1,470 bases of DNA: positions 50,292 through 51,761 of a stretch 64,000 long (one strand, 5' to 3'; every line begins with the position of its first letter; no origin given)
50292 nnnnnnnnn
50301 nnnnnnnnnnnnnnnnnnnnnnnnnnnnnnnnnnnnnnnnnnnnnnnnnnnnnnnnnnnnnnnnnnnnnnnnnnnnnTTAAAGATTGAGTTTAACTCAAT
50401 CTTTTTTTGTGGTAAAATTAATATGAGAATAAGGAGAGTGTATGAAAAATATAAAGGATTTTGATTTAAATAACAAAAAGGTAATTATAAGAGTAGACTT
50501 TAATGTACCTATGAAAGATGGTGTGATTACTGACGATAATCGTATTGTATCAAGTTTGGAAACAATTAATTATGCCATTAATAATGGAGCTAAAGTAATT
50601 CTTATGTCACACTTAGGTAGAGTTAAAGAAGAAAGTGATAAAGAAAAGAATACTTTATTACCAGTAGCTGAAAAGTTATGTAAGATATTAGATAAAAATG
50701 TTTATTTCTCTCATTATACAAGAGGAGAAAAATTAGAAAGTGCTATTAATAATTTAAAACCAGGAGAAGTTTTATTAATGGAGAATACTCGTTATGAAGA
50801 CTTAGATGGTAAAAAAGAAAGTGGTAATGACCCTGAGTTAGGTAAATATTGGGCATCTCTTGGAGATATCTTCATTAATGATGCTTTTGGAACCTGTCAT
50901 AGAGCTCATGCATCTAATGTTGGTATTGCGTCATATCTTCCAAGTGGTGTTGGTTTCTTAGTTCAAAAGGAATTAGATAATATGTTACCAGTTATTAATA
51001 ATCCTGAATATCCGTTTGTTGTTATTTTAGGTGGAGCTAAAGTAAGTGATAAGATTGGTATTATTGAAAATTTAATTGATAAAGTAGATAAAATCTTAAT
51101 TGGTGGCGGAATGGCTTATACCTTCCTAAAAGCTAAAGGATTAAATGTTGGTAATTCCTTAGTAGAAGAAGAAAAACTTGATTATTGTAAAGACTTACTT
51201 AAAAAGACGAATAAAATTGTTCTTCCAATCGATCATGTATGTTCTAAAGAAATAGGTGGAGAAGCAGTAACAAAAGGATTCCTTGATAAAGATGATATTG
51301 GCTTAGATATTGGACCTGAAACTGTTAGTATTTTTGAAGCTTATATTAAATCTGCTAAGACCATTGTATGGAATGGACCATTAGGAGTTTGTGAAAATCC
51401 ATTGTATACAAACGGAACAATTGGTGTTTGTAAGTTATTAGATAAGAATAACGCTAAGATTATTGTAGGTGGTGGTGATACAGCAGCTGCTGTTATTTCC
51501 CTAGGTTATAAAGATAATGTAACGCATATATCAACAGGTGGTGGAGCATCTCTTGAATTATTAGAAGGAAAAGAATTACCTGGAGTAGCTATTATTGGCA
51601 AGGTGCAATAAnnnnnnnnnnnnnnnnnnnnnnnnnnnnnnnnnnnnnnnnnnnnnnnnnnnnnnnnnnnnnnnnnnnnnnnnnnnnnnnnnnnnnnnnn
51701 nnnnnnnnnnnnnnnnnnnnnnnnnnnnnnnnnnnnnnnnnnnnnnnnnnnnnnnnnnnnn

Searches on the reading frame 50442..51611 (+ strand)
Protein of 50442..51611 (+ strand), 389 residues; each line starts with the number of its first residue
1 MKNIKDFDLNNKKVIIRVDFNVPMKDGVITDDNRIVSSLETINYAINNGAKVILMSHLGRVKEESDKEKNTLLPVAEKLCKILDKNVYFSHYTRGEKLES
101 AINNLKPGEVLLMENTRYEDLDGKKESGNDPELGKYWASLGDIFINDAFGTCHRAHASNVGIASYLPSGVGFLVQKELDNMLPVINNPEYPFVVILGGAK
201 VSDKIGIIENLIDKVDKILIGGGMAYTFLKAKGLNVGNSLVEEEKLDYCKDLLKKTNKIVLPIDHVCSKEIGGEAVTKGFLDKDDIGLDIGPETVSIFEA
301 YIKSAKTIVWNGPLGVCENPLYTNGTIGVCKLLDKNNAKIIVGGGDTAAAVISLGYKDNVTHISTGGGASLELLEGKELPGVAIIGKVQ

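Call 40: search_protein_families(library=pfam, proteins=[window:50442-51611:+], max_evalue=0.001)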
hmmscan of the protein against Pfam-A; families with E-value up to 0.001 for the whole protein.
window:50442-51611:+ (389 aa): 1 family
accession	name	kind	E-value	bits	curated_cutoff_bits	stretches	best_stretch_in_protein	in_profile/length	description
PF00162.24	PGK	-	9.8e-144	479.5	27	1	4-377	1-379/379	Phosphoglycerate kinase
